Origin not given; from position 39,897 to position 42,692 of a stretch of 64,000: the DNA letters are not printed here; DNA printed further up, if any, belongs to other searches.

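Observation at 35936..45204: Compact five-gene module of unknowns (2-TM, hairpin-TM, tail-anchored, VirB6-like polytopic, 1,329-aa soluble) with no ATPase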

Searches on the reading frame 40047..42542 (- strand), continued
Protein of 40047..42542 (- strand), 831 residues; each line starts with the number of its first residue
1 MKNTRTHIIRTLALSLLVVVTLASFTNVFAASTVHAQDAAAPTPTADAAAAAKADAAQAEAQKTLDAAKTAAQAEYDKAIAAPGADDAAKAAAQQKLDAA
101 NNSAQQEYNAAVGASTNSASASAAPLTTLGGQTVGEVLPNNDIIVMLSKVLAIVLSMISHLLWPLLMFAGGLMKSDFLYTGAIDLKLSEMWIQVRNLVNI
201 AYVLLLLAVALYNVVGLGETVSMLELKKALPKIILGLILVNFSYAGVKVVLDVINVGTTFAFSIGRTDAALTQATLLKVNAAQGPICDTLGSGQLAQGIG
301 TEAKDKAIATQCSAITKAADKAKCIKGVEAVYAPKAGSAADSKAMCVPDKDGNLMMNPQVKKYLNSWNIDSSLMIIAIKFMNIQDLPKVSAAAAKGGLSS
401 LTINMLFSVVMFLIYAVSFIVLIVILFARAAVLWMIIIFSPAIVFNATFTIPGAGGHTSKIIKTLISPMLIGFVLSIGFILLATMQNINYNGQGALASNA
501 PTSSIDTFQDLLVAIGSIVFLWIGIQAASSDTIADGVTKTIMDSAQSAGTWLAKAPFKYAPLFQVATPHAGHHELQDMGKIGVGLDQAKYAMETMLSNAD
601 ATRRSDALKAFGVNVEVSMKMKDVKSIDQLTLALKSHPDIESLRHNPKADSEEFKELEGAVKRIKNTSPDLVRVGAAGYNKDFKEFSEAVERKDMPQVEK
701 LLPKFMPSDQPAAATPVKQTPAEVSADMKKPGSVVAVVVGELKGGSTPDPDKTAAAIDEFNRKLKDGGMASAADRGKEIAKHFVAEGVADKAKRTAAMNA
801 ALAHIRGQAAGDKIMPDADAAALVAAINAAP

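Call 26: predict_structure(alignment_id=A1)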
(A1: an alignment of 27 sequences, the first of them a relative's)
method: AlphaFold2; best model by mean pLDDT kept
length: 831 residues; sequences in the alignment: 27
mean_pLDDT: 70.6   pTM: 0.42
mean pLDDT of the five models: 70.6, 69.5, 65.5, 65.3, 64.0
residues with pLDDT >= 90: 83; 70-90: 401; 50-70: 215; < 50: 132
segments of 3 or more residues with pLDDT < 50: 1-7, 20-44, 118-141, 292-296, 336-339, 488-505, 561-595, 612-615, 710-716
pLDDT, mean of each block of 10 residues (from residue 1): 43 56 40 31 58 84 93 94 88 93 90 62 34 35 58 69 71 59 79 89 86 72 68 86 83 77 65 63 62 50 76 87 88 57 65 69 61 63 56 53 62 74 78 82 79 67 77 77 56 38 52 75 80 73 72 62 36 35 41 51 58 56 85 83 81 88 87 77 90 88 73 53 88 85 85 91 89 90 85 87 87 85 88 68
secondary structure, 60 per line:
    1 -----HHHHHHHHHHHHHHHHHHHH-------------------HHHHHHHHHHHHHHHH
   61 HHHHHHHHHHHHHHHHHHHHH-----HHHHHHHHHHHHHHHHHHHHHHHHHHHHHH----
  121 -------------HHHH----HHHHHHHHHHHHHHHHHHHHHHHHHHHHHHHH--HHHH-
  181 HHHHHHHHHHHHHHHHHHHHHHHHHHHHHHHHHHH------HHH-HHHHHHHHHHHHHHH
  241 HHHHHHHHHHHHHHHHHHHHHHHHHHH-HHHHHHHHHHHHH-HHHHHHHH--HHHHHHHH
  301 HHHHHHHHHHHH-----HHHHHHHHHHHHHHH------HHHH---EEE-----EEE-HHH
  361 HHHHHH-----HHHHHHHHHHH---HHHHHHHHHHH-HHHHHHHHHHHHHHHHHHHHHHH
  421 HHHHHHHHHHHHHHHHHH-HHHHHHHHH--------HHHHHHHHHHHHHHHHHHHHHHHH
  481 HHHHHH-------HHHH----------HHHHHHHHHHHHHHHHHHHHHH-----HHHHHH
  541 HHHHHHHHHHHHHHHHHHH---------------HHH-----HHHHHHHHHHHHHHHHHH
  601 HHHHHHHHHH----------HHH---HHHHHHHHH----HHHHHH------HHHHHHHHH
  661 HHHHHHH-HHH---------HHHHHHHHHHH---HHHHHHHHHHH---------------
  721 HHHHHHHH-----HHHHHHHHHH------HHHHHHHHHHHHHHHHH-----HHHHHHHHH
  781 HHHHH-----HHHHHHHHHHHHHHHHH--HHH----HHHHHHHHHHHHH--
elements in order (helices of 4 or more, strands of 3 or more residues): H6-25 H45-81 H87-116 H134-137 H142-173 H176-179 H181-215 H226-267 H269-281 H283-290 H293-312 H318-332 H339-342 E346-348 E354-356 H358-366 H372-382 H386-396 H398-438 H440-448 H457-486 H494-497 H508-529 H535-559 H583-610 H627-635 H640-645 H652-667 H681-691 H695-705 H721-728 H734-743 H750-766 H772-785 H791-807 H817-829

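Call 29: fold_search(model_id=the predicted structure, library=pdb)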
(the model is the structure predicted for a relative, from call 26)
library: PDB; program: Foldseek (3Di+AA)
matches with E <= 10: 44; with E <= 0.001: 0
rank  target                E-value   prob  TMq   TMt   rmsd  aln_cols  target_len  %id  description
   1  9yng_m                1.3e+00  0.04  0.06  0.06  33.0       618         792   14  Dynactin and dynein-1 tail region of dynein-dynactin complex on microtubule in the presence of LIS1 (released 2026-01-28)
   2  5fu7_E                2.4e+00  0.06  0.08  0.12  26.4       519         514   12  drosophila nanos NBR peptide bound to the NOT module of the human CCR4-NOT complex (released 2016-03-23)
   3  6h4m_D                3.7e+00  0.21  0.06  0.13   9.0        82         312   20  TarP-UDP-GlcNAc-3RboP (released 2018-09-26)
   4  6h4m_P                3.8e+00  0.20  0.06  0.13   9.1        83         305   20  TarP-UDP-GlcNAc-3RboP (released 2018-09-26)
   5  5b04_D                4.0e+00  0.21  0.08  0.16  11.8       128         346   10  Crystal structure of the eukaryotic translation initiation factor 2B from Schizosaccharomyces pombe (released 2016-02-24)
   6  6h4m_I                4.1e+00  0.20  0.06  0.13   9.0        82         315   20  TarP-UDP-GlcNAc-3RboP (released 2018-09-26)
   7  6h4m_Q                4.1e+00  0.18  0.06  0.12   9.1        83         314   20  TarP-UDP-GlcNAc-3RboP (released 2018-09-26)
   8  6h4m_A                4.1e+00  0.18  0.06  0.12   9.1        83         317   20  TarP-UDP-GlcNAc-3RboP (released 2018-09-26)
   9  4xto_D                4.1e+00  0.04  0.07  0.15  24.1       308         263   15  Crystal structure of the light-driven sodium pump KR2 in the pentameric red form, pH 5.6 (released 2015-04-01)
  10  8fni_9                4.5e+00  0.03  0.09  0.09  27.2       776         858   10  Cryo-EM structure of RNase-treated RESC-B in trypanosomal RNA editing (released 2023-07-19)
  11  5zkb                  4.6e+00  0.02  0.07  0.11  30.1       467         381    9  Crystal structure of rationally thermostabilized M2 muscarinic acetylcholine receptor bound with AF-DX 384 (released 2018-11-21)
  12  4fl5_A                4.8e+00  0.07  0.06  0.18  22.1       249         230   10  Crystal structure of human 14-3-3 sigma in complex with a Tau-protein peptide surrounding pS214 (released 2013-12-11)
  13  4xtn_D                5.0e+00  0.04  0.07  0.15  24.0       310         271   14  Crystal structure of the light-driven sodium pump KR2 in the pentameric red form, pH 4.9 (released 2015-04-01)
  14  4ol0_B                5.0e+00  0.03  0.10  0.09  25.6       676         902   11  Crystal structure of transportin-SR2, a karyopherin involved in human disease, in complex with Ran (released 2014-04-09)
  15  6rf0_A                5.2e+00  0.03  0.07  0.15  24.4       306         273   11  Crystal structure of the light-driven sodium pump KR2 in the pentameric "dry" form (released 2019-04-24)
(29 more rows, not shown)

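Call 58: search_protein_families(library=padloc, proteins=[window:40047-42542:-], max_evalue=1)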
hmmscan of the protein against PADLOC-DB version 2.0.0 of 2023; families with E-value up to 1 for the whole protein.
window:40047-42542:- (831 aa): 0 families

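Call 59: search_protein_families(library=phrogs, proteins=[window:40047-42542:-], max_evalue=1)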
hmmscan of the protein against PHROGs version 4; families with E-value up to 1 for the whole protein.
window:40047-42542:- (831 aa): 0 families

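Call 69: search_protein_representatives(alignment_id=A1)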
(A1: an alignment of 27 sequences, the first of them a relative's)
Query: 27 sequences, 753 profile positions. Proteins with E-value up to 0.001 (for the whole library): 6310; up to 1e-10: 1552; up to 1e-30: 723. The best 150 are listed.
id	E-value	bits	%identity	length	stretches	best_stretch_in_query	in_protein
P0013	2.0e-276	936.1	-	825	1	4-748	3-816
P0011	7.7e-271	917.7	-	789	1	24-745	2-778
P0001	3.3e-253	859.4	-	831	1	1-741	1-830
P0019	1.3e-248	844.2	-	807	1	3-745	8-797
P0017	1.5e-248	843.9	-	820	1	1-750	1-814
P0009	1.2e-243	827.8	-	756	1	1-720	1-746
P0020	2.1e-231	787.3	-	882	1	6-741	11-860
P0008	3.4e-231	786.6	-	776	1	1-696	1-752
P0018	1.0e-224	765.1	-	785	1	4-743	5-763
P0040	4.9e-192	657.1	-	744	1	2-688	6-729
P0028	2.7e-179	615.0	-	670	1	85-713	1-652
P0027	1.1e-178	612.9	-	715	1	23-721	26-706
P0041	3.2e-169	581.7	-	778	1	60-740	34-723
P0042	7.2e-168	577.2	-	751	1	6-695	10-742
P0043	1.3e-163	563.1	-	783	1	6-721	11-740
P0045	1.5e-160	553.0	-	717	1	53-639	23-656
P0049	2.9e-157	542.2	-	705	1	60-640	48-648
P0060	1.4e-152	526.6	-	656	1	93-666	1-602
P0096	1.1e-144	500.5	-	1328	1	7-669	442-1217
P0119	4.3e-142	492.0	-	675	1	60-562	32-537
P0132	3.3e-140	485.7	-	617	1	59-598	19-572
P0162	3.2e-136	472.6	-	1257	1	8-672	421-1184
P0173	3.0e-135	469.3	-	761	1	8-564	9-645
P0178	1.0e-134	467.6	-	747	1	62-731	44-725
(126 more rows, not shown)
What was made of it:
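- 40047..42542 (-): Gene D, 831 aa. Signal peptide, Ala-rich helical ectodomain, about 7 TM helices in two groups, central hydrophilic domain with two invariant Cys (C287, C346), and a poorly conserved roughly 300-residue hydrophilic C-terminus. Membrane core of the module. Family of 723 clusters (50% identity) at E<=1e-30 (call 69).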

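Call 70: list_cluster_members(proteins=[P0040, P0045, P0049, P0060, P0096, P0119, P0132, P0162, P0173, P0178])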
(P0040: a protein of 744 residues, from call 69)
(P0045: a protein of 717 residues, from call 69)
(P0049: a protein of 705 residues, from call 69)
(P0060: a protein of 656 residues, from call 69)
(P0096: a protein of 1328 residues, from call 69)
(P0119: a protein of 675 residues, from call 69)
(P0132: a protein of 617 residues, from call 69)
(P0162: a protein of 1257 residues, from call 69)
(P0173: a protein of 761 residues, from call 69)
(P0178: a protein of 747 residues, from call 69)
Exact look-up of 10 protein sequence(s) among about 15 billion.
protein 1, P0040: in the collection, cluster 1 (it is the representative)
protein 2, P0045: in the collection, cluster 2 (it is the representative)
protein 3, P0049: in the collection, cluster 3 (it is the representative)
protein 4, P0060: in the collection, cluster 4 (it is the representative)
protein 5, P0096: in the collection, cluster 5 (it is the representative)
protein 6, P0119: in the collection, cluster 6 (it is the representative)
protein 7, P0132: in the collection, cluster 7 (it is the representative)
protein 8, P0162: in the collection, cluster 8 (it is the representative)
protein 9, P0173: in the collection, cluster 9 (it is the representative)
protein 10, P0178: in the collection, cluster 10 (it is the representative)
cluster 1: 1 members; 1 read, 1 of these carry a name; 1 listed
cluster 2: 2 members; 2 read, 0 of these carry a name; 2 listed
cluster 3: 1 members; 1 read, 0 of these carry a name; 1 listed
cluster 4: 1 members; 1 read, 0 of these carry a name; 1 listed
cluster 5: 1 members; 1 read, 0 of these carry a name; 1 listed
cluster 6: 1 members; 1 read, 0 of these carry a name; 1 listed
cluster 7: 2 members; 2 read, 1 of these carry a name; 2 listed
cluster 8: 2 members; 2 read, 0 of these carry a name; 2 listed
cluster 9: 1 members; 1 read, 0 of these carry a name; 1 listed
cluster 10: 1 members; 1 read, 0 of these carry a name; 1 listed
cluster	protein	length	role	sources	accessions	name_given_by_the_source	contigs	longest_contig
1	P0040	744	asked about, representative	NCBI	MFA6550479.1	MAG: hypothetical protein WCT36_03945, partial [Candidatus Gracilibacteria bacterium]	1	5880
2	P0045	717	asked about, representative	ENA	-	-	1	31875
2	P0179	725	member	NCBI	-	-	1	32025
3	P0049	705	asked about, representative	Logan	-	-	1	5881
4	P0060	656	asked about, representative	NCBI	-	-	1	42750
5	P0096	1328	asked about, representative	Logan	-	-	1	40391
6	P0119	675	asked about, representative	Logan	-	-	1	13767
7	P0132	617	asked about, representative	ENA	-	-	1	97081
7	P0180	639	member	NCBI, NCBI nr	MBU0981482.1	hypothetical protein KKC94_02200 [Patescibacteria group bacterium] | hypothetical protein [Patescibacteria group bacterium]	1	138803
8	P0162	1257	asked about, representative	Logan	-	-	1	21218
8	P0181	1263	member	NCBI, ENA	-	-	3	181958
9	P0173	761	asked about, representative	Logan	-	-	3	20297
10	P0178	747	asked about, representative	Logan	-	-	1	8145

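Call 71: search_protein_families(library=pfam, proteins=[P0096, P0162, P0132, P0119, P0060, P0045, P0049, P0173, P0178], max_evalue=1)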
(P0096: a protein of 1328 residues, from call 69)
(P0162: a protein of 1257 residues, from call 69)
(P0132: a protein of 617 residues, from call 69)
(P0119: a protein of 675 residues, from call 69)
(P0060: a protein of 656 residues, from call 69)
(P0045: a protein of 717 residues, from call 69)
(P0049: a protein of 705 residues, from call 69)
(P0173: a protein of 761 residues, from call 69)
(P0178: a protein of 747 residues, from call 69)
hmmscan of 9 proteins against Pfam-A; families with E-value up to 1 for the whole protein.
P0096 (1328 aa): 0 families

P0162 (1257 aa): 1 family
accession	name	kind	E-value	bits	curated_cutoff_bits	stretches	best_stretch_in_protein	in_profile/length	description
PF20237.3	DUF6594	-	0.68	10.2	30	1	703-837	93-218/238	Family of unknown function (DUF6594)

P0132 (617 aa): 0 families

P0119 (675 aa): 0 families

P0060 (656 aa): 1 family
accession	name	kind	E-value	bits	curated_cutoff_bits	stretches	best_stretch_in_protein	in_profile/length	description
PF20587.3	DUF6789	-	0.017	15.6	27.1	1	211-326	31-142/144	Family of unknown function (DUF6789)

P0045 (717 aa): 0 families

P0049 (705 aa): 1 family
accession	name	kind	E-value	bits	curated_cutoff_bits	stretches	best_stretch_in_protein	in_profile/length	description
PF17107.11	SesA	-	0.096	13.3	26.3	1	474-582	6-99/122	N-terminal domain on NACHT_NTPase and P-loop NTPases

P0173 (761 aa): 0 families

P0178 (747 aa): 2 families
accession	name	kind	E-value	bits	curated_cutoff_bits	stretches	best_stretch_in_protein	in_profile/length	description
PF04956.18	TrbC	-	0.1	13.3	27.9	0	12-112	6-91/98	TrbC/VIRB2 pilin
PF12553.13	DUF3742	-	0.38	11.2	27.2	0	288-326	47-82/120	Protein of unknown function (DUF3742)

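Call 73: search_solved_structures(query=A5, max_evalue=10)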
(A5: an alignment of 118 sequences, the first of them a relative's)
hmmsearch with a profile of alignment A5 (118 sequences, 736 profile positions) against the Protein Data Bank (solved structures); distinct sequences matched with E-value up to 10: 99 (the best 60 are shown).
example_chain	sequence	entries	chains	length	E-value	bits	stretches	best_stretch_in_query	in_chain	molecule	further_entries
8p0a_A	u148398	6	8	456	0.016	17.3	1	497-700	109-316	Structural maintenance of chromosomes protein 1A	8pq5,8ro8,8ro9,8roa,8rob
8ro6_A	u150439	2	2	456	0.016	17.3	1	497-700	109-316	Structural maintenance of chromosomes protein 1A (SMC1A)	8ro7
9ivk_A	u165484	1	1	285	0.036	16.1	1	500-657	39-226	HBC599 membrane protein binder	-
7aam_A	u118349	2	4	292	0.051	15.6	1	460-629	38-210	Proline-serine-threonine phosphatase-interacting protein 1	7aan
9y5h_B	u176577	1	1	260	0.075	15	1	471-687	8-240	sc-t-SNARE-diff-#3.3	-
7aal_A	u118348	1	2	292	0.093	14.7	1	460-629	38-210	Proline-serine-threonine phosphatase-interacting protein 1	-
3k66_A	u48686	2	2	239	0.17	13.9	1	464-597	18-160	Beta-amyloid-like protein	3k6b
4v8m_BT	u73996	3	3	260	0.32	13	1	468-646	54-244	60S RIBOSOMAL PROTEIN L19, PUTATIVE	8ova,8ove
4ilo_A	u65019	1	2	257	0.41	12.6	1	436-681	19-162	CT398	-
29vf_O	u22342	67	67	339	0.45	12.5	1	647-705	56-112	TATA-box-binding protein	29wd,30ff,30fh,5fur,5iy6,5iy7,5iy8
4tql_A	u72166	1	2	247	0.52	12.3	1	460-684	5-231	Three helix bundle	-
8oyy_A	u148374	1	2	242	0.74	11.7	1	496-674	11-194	De novo designed soluble GPCR-like protein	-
8rve_0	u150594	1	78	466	0.81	11.6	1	451-701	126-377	Vimentin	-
4avm_A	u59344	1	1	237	0.83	11.6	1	464-622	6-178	BRIDGING INTEGRATOR 2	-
8gi0_F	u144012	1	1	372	0.94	11.4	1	568-705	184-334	Peroxisomal membrane protein PEX14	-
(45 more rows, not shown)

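Call 77: find_related_loci(query=A5, collection=metagenome_contigs, flank=10000)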
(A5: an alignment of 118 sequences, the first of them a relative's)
Query A5 (831 aa) in metagenome_contigs; peptide patterns used: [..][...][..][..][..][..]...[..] (x = any residue, [..] = any of these).
317 stretches matched a pattern; 115 encode a relative of the query (tblastn E <= 1e-3); the best 80 are kept; 80 distinct loci.
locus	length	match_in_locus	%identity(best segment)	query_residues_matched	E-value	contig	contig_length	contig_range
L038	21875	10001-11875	50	1-670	1e-169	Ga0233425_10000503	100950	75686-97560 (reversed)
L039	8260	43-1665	52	135-676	6e-159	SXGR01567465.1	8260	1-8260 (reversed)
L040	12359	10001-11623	52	135-676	1e-158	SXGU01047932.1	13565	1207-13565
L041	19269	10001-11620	37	138-692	8e-103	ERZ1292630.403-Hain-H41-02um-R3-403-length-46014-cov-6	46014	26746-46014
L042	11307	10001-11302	33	104-560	4e-66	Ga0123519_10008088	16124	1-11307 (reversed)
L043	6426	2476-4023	30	148-653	2e-62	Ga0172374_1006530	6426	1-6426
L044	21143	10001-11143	32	155-565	5e-61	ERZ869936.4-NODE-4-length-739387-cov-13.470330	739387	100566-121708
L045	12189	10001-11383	32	149-572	4e-61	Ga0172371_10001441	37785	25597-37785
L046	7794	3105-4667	31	147-635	7e-61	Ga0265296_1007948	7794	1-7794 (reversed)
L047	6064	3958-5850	29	147-820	8e-60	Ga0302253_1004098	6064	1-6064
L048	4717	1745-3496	28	2-594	2e-59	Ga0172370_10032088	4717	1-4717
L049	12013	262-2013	28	2-594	3e-59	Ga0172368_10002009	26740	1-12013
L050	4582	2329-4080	28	2-594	4e-59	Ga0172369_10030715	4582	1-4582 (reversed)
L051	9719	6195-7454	32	153-606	1e-57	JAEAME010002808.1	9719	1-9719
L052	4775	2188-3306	31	141-556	6e-58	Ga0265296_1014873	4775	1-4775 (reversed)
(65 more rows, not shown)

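Call 111: find_related_loci(query=A5, collection=viral_contigs, flank=5000)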
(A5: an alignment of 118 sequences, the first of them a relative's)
Query A5 (831 aa) in viral_contigs; peptide patterns used: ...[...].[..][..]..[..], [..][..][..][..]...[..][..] (x = any residue, [..] = any of these).
50 stretches matched a pattern, but none encodes a relative of the query by tblastn (E <= 1e-3).
